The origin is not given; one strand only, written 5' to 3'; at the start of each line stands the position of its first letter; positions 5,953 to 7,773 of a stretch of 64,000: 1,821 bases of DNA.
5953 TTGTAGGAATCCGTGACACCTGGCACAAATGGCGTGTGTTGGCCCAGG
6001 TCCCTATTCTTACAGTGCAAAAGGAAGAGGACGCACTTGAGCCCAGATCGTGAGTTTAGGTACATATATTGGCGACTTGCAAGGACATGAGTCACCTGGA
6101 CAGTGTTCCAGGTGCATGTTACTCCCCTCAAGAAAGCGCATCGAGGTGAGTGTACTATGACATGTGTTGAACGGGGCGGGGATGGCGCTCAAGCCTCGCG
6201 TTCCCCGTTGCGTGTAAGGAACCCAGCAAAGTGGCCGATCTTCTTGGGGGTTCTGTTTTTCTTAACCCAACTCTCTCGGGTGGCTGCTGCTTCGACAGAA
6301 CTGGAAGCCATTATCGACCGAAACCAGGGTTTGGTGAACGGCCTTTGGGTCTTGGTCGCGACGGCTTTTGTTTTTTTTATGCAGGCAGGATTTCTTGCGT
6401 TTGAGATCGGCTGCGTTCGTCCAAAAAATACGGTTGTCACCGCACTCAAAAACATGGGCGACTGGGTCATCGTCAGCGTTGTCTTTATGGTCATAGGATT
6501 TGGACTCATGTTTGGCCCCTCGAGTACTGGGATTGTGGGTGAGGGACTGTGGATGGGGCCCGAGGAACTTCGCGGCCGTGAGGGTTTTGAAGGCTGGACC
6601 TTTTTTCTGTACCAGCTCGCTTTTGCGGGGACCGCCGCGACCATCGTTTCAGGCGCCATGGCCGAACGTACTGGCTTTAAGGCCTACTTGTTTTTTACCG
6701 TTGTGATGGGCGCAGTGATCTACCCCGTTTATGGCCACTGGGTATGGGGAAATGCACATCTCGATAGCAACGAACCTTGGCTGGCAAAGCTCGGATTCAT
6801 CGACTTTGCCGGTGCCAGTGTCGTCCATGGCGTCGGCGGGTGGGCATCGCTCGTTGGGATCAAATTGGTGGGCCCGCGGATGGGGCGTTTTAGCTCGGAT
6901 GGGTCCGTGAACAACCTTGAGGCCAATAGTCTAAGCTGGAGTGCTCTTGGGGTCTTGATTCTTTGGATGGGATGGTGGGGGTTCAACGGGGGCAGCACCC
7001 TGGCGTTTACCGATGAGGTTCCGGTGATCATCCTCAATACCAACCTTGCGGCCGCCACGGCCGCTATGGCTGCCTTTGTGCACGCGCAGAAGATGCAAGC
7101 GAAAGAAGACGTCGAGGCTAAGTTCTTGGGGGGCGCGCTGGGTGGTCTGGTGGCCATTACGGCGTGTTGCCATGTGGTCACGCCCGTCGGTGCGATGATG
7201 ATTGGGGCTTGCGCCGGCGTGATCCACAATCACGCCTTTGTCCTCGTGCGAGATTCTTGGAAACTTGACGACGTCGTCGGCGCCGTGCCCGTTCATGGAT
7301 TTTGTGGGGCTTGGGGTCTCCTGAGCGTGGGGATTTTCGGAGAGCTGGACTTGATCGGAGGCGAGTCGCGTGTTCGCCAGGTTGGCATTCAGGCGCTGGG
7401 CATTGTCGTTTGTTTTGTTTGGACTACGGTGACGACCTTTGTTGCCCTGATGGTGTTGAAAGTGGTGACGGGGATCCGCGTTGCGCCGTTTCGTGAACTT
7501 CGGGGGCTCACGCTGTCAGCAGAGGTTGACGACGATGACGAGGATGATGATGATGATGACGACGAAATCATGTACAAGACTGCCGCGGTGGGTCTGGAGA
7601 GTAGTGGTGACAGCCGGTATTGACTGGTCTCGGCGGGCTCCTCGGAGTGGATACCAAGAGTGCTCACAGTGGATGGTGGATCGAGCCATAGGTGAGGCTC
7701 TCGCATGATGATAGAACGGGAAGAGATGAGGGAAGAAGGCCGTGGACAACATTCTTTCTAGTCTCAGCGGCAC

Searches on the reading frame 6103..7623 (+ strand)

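Call 33: search_protein_families(library=pfam, proteins=[window:6103-7623:+], max_evalue=0.00001)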
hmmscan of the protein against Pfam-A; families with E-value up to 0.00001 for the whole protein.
window:6103-7623:+ (506 aa): 1 family
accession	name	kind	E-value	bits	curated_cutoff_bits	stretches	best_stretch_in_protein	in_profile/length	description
PF00909.26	Ammonium_transp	-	6.6e-100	335.1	23.2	1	81-469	1-389/399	Ammonium Transporter Family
